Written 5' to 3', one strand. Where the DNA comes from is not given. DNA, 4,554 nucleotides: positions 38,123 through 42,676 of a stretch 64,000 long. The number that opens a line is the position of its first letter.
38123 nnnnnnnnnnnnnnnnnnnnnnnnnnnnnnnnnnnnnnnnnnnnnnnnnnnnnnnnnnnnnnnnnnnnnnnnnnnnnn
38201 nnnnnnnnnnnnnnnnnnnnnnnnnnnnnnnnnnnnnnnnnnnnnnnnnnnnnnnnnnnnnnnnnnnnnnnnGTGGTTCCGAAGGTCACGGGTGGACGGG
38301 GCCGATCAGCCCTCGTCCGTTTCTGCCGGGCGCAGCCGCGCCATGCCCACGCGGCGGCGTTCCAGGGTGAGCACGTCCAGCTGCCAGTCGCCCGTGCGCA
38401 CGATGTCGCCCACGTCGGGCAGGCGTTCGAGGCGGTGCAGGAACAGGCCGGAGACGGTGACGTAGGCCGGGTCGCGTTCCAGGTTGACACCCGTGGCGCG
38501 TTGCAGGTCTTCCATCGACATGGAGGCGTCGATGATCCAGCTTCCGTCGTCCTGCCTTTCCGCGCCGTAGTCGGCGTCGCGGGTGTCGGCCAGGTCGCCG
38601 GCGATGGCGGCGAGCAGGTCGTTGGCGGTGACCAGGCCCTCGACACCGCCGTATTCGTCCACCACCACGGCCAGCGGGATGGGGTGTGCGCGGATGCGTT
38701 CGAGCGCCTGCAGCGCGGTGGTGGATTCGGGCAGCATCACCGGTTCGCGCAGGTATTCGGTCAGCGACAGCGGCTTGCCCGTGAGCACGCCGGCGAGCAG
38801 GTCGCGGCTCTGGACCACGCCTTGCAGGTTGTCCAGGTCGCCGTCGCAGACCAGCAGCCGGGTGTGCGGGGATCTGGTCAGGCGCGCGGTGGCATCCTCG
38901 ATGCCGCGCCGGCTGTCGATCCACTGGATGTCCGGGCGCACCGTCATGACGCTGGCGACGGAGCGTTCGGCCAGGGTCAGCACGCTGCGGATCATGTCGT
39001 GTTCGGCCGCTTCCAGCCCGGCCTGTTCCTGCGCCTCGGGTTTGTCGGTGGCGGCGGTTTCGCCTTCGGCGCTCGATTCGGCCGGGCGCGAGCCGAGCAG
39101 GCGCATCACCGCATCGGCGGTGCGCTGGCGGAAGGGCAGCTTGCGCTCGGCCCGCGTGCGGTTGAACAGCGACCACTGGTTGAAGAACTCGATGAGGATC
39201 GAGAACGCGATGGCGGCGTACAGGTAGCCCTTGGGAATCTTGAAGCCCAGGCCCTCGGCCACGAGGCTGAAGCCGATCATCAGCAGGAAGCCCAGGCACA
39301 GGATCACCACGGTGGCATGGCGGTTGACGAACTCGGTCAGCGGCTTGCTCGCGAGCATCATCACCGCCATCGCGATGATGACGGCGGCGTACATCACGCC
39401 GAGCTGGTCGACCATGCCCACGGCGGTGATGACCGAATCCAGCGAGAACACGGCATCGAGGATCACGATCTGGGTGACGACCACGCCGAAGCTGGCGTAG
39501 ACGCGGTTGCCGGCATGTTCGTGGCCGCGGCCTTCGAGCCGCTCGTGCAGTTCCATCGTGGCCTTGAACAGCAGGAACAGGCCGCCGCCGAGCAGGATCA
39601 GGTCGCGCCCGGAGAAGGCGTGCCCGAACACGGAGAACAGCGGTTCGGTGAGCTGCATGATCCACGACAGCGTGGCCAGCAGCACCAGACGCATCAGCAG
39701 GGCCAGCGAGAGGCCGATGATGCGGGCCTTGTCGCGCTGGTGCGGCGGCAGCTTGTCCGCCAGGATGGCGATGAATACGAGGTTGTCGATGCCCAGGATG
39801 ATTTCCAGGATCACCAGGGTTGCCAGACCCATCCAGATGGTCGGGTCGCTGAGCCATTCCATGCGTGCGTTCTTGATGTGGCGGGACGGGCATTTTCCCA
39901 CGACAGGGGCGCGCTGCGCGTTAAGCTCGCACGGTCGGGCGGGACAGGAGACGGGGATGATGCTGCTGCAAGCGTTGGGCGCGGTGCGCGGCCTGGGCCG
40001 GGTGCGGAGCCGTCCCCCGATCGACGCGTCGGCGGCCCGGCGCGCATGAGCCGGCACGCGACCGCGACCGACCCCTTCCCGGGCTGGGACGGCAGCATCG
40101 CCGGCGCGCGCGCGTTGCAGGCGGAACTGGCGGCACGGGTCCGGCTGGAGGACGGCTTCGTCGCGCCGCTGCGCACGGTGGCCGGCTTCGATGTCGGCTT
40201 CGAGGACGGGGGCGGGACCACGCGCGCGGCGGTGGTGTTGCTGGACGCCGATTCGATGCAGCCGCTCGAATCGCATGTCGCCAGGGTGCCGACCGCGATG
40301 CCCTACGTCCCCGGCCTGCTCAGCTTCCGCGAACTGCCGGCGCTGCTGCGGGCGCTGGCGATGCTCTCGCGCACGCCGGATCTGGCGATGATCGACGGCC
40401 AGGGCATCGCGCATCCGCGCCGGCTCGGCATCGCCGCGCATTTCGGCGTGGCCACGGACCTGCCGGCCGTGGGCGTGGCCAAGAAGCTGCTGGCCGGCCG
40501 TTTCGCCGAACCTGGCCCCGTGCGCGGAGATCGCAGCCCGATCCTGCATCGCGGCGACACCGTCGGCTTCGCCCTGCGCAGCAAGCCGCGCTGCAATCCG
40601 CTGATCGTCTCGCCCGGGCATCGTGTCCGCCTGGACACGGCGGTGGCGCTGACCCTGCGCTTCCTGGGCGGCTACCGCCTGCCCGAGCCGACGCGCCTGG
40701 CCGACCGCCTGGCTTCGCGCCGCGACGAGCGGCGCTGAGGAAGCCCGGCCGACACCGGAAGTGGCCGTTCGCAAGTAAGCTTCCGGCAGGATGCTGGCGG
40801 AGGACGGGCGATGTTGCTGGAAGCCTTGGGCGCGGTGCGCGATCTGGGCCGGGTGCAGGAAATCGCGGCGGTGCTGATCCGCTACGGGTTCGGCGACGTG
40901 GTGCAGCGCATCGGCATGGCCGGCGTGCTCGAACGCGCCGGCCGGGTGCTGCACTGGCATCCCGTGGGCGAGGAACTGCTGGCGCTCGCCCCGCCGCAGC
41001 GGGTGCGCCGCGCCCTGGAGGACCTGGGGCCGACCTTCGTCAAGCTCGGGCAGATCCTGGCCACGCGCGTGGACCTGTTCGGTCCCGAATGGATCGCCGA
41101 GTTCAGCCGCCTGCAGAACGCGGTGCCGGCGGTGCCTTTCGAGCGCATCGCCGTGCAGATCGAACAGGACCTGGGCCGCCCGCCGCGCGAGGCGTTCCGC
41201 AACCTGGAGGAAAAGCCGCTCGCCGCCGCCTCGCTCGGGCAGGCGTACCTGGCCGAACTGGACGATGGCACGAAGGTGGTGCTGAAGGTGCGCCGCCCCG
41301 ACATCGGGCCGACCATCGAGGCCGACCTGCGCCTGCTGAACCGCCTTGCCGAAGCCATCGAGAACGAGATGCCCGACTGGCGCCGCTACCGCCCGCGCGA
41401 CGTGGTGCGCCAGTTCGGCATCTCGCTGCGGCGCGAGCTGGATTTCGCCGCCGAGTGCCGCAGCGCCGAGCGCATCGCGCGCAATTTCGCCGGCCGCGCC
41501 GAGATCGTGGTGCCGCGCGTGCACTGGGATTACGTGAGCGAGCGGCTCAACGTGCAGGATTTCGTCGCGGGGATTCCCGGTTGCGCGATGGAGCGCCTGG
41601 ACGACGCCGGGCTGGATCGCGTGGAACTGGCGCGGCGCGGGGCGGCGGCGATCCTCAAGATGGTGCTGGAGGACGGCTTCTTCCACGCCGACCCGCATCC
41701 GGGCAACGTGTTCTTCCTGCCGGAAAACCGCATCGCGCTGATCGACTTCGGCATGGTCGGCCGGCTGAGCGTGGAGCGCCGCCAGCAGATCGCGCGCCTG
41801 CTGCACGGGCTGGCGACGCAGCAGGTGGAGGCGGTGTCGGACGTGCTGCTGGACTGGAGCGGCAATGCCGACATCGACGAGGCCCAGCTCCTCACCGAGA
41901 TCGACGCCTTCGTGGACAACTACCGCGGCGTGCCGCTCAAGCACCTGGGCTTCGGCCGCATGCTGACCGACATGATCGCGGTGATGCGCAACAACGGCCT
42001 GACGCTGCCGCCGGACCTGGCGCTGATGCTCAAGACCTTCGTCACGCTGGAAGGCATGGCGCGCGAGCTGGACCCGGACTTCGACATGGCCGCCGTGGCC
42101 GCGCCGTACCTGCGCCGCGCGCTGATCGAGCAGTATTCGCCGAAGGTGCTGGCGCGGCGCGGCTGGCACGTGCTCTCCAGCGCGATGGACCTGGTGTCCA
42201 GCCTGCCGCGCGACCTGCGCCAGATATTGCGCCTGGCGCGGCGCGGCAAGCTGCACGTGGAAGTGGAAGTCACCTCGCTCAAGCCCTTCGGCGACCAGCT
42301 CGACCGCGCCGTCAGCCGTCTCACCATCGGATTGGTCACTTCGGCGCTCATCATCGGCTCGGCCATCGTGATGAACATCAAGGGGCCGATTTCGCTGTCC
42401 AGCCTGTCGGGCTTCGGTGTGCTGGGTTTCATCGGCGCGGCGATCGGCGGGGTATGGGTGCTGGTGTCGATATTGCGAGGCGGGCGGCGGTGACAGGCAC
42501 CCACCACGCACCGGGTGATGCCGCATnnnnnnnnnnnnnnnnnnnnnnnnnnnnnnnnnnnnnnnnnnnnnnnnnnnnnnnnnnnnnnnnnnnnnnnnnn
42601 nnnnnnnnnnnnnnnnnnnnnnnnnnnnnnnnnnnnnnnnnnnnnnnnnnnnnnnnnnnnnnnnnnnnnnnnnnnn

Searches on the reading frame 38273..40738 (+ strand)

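Call 21: search_protein_families(library=pfam, proteins=[window:38273-40738:+], max_evalue=0.001)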
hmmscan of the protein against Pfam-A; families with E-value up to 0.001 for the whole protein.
window:38273-40738:+ (821 aa): 1 family
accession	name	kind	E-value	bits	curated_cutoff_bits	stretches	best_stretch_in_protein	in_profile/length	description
PF04493.20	Endonuclease_5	-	7.3e-71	238.4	23.4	1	618-812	2-198/198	Endonuclease V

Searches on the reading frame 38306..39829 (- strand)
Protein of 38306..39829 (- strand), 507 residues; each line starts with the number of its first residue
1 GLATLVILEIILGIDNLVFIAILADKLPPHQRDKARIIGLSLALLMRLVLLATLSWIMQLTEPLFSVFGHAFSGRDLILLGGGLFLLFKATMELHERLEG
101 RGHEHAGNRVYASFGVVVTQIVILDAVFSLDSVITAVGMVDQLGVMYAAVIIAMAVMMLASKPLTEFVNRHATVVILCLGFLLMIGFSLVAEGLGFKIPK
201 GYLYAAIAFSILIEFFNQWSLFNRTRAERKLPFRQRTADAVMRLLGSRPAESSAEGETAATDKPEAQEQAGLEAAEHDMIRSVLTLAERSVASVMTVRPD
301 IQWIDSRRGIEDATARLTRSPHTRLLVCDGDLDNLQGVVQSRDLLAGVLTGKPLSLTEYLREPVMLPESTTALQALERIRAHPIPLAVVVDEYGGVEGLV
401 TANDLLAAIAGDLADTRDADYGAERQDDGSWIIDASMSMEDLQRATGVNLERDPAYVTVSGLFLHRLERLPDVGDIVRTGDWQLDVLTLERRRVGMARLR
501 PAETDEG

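Call 39: find_homologous_proteins(query=window:38306-39829:-, max_evalue=1e-100)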
Query window:38306-39829:- (507 aa): 7558 proteins with E <= 1e-100 among 8000 candidates; the best 120 are listed.
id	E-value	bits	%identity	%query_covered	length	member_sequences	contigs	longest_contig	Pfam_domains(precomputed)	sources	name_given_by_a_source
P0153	0.0e+0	1096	100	100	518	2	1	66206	PF03471.23,PF03741.23,PF00571.34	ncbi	-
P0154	8.7e-297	1002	91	100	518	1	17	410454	PF03471.23,PF03741.23,PF00571.34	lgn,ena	-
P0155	8.4e-295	996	91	100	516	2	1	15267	PF03471.23,PF03741.23,PF00571.34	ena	-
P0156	3.4e-291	984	90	100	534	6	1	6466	PF03471.23,PF03741.23,PF00571.34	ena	-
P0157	7.2e-291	983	89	100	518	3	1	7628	PF03471.23,PF03741.23,PF00571.34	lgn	-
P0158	2.0e-284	962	88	100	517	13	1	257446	PF03471.23,PF03741.23,PF00571.34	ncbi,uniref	ncbi:TerC family protein [Denitratimonas sp. CY0512]|uniref:TerC family protein n=1 Tax=Denitratimon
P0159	5.6e-279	944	86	100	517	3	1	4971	PF03471.23,PF03741.23,PF00571.34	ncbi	-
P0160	1.6e-260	883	82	99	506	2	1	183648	PF03471.23,PF03741.23,PF00571.34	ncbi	-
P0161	7.9e-257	871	80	99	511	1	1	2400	PF03471.23,PF03741.23,PF00571.34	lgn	-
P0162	1.3e-255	867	79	98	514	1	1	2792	PF03471.23,PF03741.23,PF00571.34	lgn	-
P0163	1.5e-255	866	79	99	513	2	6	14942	PF03471.23,PF03741.23,PF00571.34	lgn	-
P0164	2.4e-255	866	80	99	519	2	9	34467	PF03471.23,PF03741.23,PF00571.34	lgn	-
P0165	4.4e-255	865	81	100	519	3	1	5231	PF03471.23,PF03741.23,PF00571.34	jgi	jgi:CBS domain containing-hemolysin-like protein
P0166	7.0e-255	864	81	100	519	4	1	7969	PF03471.23,PF03741.23,PF00571.34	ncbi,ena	-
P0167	1.7e-254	863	78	100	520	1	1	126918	PF03471.23,PF03741.23,PF00571.34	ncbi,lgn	-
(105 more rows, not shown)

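Call 40: find_encoding_contigs(protein=P0154, flank=10000, max_places=3)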
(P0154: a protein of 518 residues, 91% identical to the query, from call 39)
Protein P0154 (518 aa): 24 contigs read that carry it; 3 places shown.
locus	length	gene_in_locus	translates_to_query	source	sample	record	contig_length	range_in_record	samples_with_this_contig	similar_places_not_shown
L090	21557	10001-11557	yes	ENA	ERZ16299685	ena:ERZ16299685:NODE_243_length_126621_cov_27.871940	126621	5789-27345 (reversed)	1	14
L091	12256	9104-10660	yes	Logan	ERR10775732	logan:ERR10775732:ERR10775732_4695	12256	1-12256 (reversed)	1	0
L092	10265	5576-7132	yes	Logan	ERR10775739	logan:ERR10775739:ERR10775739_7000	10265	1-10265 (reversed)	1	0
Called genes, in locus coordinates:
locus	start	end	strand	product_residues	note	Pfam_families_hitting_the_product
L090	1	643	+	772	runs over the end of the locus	PF10503:Esterase_PHB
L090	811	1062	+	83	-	PF02604:PhdYeFM_antitox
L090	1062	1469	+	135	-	PF01850:PIN (weak)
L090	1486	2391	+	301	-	PF06325:PrmA, PF05175:MTS, PF13489:Methyltransf_23 (weak), PF08242:Methyltransf_12 (weak), PF13649:Methyltransf_25 (weak)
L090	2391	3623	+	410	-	PF13717:Zn_ribbon_4, PF13719:Zn_ribbon_5 (weak), PF11906:DUF3426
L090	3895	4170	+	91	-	PF02954:HTH_8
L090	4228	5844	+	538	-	PF02142:MGS, PF01808:AICARFT_IMPCHas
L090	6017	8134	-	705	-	PF26550:Tricorn_2nd (weak), PF07676:PD40 (faint), PF26549:Tricorn_N, PF00561:Abhydrolase_1 (faint), PF00326:Peptidase_S9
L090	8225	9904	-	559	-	PF03109:ABC1, PF01636:APH (weak), PF27536:UbiB_helical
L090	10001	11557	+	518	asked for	PF03741:TerC, PF00571:CBS, PF03471:CorC_HlyC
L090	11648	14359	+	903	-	PF01624:MutS_I, PF05188:MutS_II, PF05192:MutS_III, PF05190:MutS_IV, PF00488:MutS_V, PF27441:MutS_C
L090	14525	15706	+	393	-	PF13784:Fic_N, PF02661:Fic, PF12802:MarR_2 (weak)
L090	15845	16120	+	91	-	PF01850:PIN (weak)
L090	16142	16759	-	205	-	PF02798:GST_N, PF13417:GST_N_3, PF13409:GST_N_2, PF00043:GST_C (weak)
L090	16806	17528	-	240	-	PF08279:HTH_11, PF13280:WYL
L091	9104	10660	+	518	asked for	PF03741:TerC, PF00571:CBS, PF03471:CorC_HlyC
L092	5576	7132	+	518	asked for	PF03741:TerC, PF00571:CBS, PF03471:CorC_HlyC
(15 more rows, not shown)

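Call 41: find_encoding_contigs(protein=P0158, flank=10000, max_places=2)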
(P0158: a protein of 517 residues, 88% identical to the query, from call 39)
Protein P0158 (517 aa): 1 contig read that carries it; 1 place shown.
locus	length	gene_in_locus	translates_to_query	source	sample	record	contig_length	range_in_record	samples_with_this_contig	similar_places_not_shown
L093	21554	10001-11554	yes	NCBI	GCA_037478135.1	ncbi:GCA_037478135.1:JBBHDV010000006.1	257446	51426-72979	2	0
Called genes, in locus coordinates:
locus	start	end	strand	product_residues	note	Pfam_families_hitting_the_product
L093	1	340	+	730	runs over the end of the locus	PF01432:Peptidase_M3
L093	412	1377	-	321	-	PF01745:IPT (faint), PF01715:IPPT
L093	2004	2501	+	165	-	-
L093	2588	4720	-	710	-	PF00930:DPPIV_N (faint), PF26550:Tricorn_2nd, PF26549:Tricorn_N, PF07676:PD40 (weak), PF00326:Peptidase_S9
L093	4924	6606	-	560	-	PF00115:COX1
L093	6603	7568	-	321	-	PF00034:Cytochrom_C (weak), PF13442:Cytochrome_CBB3 (weak), PF00034:Cytochrom_C (weak)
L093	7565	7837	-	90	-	-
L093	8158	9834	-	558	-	PF01636:APH (faint), PF03109:ABC1, PF27536:UbiB_helical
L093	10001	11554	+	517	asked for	PF03741:TerC, PF00571:CBS, PF03471:CorC_HlyC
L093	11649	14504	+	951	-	PF01624:MutS_I, PF05188:MutS_II, PF05192:MutS_III, PF05190:MutS_IV, PF00488:MutS_V, PF27441:MutS_C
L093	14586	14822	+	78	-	-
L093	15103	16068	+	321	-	PF21959:DUF6923, PF14339:DUF4394 (faint)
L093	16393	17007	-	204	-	PF02798:GST_N, PF13417:GST_N_3, PF13409:GST_N_2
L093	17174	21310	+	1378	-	PF07494:Reg_prop (faint), PF07495:Y_Y_Y (weak), PF00512:HisKA, PF02518:HATPase_c, PF00072:Response_reg, PF00165:HTH_AraC (faint), PF12833:HTH_18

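Call 42: find_encoding_contigs(protein=P0160, flank=10000, max_places=2)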
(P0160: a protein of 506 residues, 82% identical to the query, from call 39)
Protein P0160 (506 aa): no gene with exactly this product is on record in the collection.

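Call 86: find_encoding_contigs(protein=P0155, flank=10000, max_places=2)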
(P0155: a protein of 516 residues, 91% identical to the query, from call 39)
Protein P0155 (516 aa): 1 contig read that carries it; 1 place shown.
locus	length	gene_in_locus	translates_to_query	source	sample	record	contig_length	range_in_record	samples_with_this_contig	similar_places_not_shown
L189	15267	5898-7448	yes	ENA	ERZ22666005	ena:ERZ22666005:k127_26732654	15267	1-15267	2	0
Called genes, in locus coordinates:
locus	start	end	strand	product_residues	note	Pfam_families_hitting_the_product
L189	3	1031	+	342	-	?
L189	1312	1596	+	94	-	-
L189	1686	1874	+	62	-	-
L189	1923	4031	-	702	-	PF26550:Tricorn_2nd (weak), PF26549:Tricorn_N, PF07676:PD40 (weak), PF00561:Abhydrolase_1 (faint), PF00326:Peptidase_S9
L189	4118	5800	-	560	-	PF03109:ABC1, PF01636:APH (weak), PF27536:UbiB_helical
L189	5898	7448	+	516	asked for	PF03741:TerC, PF00571:CBS, PF03471:CorC_HlyC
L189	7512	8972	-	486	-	PF00144:Beta-lactamase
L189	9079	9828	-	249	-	PF00072:Response_reg, PF04397:LytTR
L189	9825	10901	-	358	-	PF06580:His_kinase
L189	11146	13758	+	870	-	PF01624:MutS_I, PF05188:MutS_II, PF05192:MutS_III, PF05190:MutS_IV, PF00488:MutS_V, PF27441:MutS_C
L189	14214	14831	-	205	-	PF02798:GST_N, PF13417:GST_N_3, PF13409:GST_N_2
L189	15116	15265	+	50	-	?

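Call 87: find_encoding_contigs(protein=P0157, flank=10000, max_places=2)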
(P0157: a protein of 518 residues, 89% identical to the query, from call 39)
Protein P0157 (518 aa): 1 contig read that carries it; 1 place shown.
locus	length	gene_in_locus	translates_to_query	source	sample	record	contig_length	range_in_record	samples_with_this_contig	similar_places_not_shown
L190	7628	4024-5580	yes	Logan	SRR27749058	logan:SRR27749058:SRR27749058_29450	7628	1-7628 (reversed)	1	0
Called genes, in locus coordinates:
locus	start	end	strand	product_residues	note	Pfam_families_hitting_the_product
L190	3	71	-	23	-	?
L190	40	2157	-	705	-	PF26550:Tricorn_2nd (weak), PF07676:PD40 (faint), PF26549:Tricorn_N, PF00561:Abhydrolase_1 (faint), PF00326:Peptidase_S9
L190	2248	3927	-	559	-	PF03109:ABC1, PF01636:APH (weak), PF27536:UbiB_helical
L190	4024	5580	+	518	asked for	PF03741:TerC, PF00571:CBS, PF03471:CorC_HlyC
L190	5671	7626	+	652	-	?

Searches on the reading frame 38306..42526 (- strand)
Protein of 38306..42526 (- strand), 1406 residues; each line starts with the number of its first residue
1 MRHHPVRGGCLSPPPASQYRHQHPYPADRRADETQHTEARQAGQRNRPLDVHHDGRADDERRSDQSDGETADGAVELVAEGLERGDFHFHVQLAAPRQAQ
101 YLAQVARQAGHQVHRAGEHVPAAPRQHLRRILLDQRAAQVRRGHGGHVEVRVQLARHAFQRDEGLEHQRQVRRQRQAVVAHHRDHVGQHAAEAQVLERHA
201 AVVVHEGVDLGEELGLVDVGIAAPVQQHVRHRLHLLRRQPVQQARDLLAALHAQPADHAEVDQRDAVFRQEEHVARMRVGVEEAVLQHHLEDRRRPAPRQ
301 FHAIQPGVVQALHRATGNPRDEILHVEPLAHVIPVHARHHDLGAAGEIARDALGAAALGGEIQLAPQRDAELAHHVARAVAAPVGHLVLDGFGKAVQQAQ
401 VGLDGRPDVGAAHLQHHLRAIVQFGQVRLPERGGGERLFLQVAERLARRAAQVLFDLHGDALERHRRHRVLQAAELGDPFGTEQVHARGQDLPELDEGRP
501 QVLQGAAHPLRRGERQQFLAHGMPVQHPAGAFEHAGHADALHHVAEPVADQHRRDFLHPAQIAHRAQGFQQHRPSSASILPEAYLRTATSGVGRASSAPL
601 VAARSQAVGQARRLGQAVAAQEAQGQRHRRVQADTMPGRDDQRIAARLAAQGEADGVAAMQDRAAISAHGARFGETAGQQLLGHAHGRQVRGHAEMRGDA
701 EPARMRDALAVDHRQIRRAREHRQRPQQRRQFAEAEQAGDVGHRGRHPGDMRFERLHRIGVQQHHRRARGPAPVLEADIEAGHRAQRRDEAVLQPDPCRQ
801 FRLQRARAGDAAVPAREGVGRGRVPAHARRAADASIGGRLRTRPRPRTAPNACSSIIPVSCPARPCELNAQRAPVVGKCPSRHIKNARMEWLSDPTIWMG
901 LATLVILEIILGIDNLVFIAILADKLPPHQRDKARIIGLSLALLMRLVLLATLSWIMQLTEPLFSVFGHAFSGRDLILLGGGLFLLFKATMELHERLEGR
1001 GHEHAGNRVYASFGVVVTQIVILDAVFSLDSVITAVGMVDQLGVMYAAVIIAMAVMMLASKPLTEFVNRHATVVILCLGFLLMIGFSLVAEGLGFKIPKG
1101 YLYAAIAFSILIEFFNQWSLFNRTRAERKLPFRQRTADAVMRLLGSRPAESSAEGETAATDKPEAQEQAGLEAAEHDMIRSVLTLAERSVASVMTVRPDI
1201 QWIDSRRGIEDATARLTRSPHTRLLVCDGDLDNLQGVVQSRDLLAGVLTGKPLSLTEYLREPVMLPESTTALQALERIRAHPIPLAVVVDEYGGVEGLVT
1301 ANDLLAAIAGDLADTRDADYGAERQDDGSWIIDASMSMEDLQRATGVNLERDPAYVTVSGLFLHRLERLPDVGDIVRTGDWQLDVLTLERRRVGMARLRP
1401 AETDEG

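Call 7: search_protein_families(library=ncbifam, proteins=[window:38306-42526:-], max_evalue=0.1)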
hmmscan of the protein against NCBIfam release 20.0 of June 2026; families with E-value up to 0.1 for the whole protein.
window:38306-42526:- (1406 aa): 10 families
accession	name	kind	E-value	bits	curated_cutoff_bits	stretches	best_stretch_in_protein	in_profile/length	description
NF052568.1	PolamExpPaeASal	equivalog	5.8e-44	150.6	500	1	1137-1393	158-417/424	polyamine export protein PaeA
TIGR03520.1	GldE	subfamily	3.6e-26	92.2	376.05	1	1166-1394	169-401/408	gliding motility-associated protein GldE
NF011675.0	PRK15094.1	equivalog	3e-25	89.1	379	1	1172-1394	51-275/292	CNNM family magnesium/cobalt transport protein CorC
NF008604.1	PRK11573.1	equivalog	6.2e-24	84.6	475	1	1139-1401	152-419/428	hypothetical protein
TIGR03717.1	R_switched_YjbE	subfamily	7.8e-18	64.8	134.8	1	902-1091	3-175/176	YjbE family putative metal transport protein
TIGR03716.1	R_switched_YkoY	subfamily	1.3e-16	60.9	138.5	1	901-1093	2-180/220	integral membrane protein, YkoY family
NF003715.0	PRK05326.1-2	equivalog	2.2e-05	23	309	1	1322-1398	487-564/595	potassium/proton antiporter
TIGR03718.1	R_switched_Alx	subfamily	0.00044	19.8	246.4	1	901-1054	66-233/303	TerC/Alx family metal homeostasis membrane protein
TIGR01302.1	IMP_dehydrog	equivalog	0.0022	17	481.5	1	1177-1346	74-231/450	IMP dehydrogenase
NF008581.0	PRK11543.1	equivalog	0.0097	15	481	1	1190-1306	199-317/321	arabinose-5-phosphate isomerase GutQ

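Call 21: search_protein_families(library=pfam, proteins=[window:38306-42526:-], max_evalue=0.001)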
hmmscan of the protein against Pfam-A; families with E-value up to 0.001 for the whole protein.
window:38306-42526:- (1406 aa): 3 families
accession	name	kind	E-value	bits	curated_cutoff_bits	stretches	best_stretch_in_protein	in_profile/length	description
PF03741.22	TerC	-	2e-44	151.9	27.8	1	903-1091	2-177/178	Integral membrane protein TerC family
PF03471.22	CorC_HlyC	-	2.5e-18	66.3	27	1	1324-1400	2-79/81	Transporter associated domain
PF00571.33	CBS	-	1.5e-11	44.9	24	1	1260-1309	7-56/57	CBS domain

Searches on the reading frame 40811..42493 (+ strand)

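Call 21: search_protein_families(library=pfam, proteins=[window:40811-42493:+], max_evalue=0.001)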
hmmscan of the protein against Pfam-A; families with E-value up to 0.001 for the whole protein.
window:40811-42493:+ (560 aa): 2 families
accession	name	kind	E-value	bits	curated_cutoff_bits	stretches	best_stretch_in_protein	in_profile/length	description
PF03109.22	ABC1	-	7.9e-66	222.1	22.9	1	100-344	1-242/244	ABC1 atypical kinase-like domain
PF01636.29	APH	-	4.3e-06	27.1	23.2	1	263-317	138-198/239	Phosphotransferase enzyme family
